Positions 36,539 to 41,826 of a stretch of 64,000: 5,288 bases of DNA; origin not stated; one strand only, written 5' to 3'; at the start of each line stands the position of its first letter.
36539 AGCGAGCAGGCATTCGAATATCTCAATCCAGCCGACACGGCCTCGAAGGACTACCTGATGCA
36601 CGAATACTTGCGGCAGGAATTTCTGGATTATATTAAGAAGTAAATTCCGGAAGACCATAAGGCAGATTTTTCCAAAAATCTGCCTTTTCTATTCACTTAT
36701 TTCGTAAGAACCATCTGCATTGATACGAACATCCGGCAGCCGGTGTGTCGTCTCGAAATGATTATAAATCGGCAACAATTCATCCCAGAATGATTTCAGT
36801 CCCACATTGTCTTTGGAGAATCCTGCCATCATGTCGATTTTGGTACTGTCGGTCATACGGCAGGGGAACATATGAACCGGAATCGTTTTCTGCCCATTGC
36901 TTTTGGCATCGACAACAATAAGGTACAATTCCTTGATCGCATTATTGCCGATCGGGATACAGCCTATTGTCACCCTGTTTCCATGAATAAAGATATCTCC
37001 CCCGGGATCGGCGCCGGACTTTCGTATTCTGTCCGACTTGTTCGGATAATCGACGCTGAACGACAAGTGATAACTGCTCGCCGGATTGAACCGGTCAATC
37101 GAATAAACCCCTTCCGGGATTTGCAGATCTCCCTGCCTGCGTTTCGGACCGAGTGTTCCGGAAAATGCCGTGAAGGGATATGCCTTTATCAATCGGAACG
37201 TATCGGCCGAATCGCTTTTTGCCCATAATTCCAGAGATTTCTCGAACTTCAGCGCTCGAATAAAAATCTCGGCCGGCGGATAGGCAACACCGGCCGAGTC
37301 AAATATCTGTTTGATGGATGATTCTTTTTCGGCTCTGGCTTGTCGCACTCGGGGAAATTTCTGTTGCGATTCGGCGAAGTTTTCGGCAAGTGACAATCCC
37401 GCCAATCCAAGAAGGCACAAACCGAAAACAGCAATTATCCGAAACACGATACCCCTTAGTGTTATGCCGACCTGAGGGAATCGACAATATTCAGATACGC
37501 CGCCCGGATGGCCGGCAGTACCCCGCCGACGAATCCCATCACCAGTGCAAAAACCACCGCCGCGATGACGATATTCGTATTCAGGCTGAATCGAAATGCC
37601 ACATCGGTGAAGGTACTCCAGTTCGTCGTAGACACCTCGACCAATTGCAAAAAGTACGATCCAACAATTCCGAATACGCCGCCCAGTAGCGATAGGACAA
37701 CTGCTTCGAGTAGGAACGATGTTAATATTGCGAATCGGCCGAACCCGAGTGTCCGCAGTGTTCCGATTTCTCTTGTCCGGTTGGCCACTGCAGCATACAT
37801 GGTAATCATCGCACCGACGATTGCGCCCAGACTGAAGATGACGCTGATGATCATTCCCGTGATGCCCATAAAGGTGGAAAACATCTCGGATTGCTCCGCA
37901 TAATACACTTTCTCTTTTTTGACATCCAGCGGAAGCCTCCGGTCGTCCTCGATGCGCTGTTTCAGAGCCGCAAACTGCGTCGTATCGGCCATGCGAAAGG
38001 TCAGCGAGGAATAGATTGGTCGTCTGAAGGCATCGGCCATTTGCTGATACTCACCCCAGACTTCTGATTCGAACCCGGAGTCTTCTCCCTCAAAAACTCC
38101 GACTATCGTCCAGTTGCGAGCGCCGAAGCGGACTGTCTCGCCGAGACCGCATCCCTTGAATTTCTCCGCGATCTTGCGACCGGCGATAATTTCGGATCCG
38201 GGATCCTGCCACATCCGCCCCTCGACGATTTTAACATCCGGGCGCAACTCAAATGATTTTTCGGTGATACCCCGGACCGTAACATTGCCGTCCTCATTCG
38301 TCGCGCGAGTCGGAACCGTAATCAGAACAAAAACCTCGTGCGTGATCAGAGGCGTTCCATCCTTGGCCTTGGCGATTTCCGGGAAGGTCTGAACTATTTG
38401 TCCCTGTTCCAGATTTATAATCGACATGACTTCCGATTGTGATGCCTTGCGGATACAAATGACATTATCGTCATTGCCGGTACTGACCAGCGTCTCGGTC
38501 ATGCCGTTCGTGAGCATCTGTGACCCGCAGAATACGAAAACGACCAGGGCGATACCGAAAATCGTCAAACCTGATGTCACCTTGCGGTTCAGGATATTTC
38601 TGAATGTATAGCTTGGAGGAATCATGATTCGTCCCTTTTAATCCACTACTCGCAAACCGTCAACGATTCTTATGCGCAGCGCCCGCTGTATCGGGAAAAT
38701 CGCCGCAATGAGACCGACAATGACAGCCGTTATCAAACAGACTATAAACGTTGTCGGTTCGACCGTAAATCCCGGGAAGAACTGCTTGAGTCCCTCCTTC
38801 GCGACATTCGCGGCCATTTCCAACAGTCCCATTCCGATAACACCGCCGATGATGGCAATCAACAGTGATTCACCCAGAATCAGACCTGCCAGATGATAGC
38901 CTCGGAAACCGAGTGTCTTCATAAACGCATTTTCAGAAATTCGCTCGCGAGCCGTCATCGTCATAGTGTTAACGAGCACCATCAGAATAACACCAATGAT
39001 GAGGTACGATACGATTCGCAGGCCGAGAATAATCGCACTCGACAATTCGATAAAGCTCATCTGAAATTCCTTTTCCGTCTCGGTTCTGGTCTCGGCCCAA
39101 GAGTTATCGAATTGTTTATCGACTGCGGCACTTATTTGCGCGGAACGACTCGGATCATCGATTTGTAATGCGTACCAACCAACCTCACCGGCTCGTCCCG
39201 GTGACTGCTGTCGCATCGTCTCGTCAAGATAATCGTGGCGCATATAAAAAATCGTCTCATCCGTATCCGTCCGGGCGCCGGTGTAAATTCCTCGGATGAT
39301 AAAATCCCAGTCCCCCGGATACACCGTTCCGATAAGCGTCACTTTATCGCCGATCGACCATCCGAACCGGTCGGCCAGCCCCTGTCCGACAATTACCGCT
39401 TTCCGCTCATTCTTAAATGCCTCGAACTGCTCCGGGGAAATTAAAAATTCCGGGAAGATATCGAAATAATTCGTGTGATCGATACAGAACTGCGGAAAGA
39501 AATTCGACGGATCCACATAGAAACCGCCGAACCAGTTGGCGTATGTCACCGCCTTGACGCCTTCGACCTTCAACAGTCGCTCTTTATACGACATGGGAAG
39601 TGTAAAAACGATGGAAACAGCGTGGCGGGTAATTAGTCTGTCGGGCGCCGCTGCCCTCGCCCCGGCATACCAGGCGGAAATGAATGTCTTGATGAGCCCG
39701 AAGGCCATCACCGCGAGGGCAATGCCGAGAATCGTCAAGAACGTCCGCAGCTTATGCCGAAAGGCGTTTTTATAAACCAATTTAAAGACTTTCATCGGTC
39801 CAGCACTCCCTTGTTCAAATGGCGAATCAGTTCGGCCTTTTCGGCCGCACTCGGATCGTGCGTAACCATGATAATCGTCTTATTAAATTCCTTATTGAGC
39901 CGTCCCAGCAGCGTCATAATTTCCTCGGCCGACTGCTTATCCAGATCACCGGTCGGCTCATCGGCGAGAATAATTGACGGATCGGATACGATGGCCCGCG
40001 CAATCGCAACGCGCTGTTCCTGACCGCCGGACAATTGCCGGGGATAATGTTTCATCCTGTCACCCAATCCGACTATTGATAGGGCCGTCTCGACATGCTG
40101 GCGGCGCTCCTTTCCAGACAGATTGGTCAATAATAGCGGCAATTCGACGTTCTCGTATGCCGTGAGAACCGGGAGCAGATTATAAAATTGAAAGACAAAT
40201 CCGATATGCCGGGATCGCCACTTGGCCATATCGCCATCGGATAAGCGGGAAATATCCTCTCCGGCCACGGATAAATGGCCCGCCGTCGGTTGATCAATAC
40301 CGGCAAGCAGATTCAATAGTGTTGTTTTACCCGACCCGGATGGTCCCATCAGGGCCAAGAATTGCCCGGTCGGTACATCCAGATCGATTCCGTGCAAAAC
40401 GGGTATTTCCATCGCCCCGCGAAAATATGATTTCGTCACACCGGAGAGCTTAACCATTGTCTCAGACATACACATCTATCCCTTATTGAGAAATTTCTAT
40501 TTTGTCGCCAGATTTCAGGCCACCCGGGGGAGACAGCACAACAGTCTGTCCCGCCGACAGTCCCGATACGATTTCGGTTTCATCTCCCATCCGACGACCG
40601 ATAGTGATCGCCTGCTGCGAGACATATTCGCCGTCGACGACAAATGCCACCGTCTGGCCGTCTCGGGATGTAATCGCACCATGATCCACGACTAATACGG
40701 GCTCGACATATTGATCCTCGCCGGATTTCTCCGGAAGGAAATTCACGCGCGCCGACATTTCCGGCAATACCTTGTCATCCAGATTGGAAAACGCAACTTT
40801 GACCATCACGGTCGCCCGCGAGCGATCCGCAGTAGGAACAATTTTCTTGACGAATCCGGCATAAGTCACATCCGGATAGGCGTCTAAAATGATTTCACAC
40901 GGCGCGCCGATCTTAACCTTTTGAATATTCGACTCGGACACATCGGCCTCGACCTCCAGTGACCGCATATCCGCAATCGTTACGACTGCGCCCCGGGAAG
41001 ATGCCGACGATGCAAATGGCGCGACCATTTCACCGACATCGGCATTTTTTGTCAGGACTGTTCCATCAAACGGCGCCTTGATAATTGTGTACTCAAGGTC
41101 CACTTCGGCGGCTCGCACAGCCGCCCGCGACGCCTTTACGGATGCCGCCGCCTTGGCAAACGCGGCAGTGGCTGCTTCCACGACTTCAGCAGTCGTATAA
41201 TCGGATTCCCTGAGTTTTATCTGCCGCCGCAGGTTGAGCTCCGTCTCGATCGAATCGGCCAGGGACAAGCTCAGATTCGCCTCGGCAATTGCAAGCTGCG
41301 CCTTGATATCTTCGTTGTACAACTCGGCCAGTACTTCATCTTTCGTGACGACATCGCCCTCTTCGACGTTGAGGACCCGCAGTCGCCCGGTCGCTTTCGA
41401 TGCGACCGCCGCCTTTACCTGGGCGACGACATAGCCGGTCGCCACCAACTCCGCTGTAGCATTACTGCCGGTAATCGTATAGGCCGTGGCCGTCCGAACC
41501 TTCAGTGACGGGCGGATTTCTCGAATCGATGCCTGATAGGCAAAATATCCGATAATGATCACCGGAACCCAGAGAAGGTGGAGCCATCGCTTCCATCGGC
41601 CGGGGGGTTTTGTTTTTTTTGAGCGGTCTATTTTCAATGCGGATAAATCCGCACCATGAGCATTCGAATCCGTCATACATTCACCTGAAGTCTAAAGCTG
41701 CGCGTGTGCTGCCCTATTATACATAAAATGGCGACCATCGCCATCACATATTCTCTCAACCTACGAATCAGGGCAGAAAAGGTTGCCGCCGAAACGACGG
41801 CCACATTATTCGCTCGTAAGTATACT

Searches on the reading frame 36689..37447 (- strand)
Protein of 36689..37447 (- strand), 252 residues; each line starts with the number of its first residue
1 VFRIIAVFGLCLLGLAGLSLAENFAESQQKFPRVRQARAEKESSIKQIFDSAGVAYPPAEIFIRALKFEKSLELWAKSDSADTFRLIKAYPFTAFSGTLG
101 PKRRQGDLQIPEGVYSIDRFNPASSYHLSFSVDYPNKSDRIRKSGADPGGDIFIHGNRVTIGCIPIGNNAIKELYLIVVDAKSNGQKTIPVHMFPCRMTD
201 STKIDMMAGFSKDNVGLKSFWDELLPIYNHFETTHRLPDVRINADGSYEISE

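Call 8: search_protein_families(library=pfam, proteins=[window:36689-37447:-], max_evalue=0.001)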
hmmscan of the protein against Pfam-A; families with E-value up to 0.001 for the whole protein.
window:36689-37447:- (252 aa): 1 family
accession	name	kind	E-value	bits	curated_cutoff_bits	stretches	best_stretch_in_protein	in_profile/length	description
PF03734.19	YkuD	-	1e-06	29.8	23.4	1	88-179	24-139/146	L,D-transpeptidase catalytic domain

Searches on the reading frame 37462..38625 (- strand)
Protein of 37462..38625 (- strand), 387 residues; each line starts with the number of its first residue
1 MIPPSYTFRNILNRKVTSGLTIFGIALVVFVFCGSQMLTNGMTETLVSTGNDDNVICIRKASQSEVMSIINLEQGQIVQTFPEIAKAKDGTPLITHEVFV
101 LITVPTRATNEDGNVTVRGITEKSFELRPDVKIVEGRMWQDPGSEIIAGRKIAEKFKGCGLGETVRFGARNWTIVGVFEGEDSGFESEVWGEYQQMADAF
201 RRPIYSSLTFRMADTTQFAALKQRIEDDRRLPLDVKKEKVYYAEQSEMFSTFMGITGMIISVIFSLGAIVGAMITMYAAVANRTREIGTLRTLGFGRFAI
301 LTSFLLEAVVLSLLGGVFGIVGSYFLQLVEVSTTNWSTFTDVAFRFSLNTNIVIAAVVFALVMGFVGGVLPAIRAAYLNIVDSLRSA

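Call 8: search_protein_families(library=pfam, proteins=[window:37462-38625:-], max_evalue=0.001)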
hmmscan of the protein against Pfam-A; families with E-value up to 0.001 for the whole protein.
window:37462-38625:- (387 aa): 2 families
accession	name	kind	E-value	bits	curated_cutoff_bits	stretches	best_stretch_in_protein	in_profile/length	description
PF12704.14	MacB_PCD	-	6.9e-20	72.7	27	1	18-227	1-206/207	MacB-like periplasmic core domain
PF02687.27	FtsX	-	1e-15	58.3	25.5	1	258-379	1-119/120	FtsX-like permease C-terminal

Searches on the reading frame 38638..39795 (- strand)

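Call 8: search_protein_families(library=pfam, proteins=[window:38638-39795:-], max_evalue=0.001)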
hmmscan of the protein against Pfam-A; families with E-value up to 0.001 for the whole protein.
window:38638-39795:- (385 aa): 2 families
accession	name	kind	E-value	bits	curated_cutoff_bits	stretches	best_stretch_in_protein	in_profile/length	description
PF02687.27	FtsX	-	2.7e-14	53.7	25.5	1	261-375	2-118/120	FtsX-like permease C-terminal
PF12704.14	MacB_PCD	-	4.3e-11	43.9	27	1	18-227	1-206/207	MacB-like periplasmic core domain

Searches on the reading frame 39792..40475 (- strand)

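Call 8: search_protein_families(library=pfam, proteins=[window:39792-40475:-], max_evalue=0.001)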
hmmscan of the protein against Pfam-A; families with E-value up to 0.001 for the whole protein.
window:39792-40475:- (227 aa): 5 families
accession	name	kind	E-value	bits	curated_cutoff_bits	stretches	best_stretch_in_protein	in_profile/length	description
PF00005.33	ABC_tran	-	3.4e-37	128.5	25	1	27-175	1-136/137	ABC transporter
PF13304.12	AAA_21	-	1.4e-06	29.1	27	0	40-71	2-32/304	AAA domain, putative AbiEii toxin, Type IV TA system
PF02463.25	SMC_N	-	6.3e-05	23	40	0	144-216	133-207/220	RecF/RecN/SMC N terminal domain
PF13401.12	AAA_22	-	0.00057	20.7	27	0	37-59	5-27/130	AAA domain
PF03193.22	RsgA_GTPase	-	0.0008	19.7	30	0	37-66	106-135/174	RsgA GTPase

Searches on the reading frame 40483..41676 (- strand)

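Call 8: search_protein_families(library=pfam, proteins=[window:40483-41676:-], max_evalue=0.001)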
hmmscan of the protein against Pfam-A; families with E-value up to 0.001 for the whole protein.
window:40483-41676:- (397 aa): 4 families
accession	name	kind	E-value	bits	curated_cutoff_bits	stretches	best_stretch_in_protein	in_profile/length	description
PF16576.10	HlyD_D23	-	4.9e-23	82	30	1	79-309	8-214/214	Barrel-sandwich domain of CusB or HlyD membrane-fusion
PF13437.12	HlyD_3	-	3.8e-17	63.4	22.2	1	199-299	2-96/106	HlyD family secretion protein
PF00529.27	CusB_dom_1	-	1e-06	29.3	26.5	0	165-307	12-65/89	Cation efflux system protein CusB domain 1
PF13533.13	Biotin_lipoyl_2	-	4.2e-05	23.7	29.8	1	90-119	2-31/32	Biotin-lipoyl like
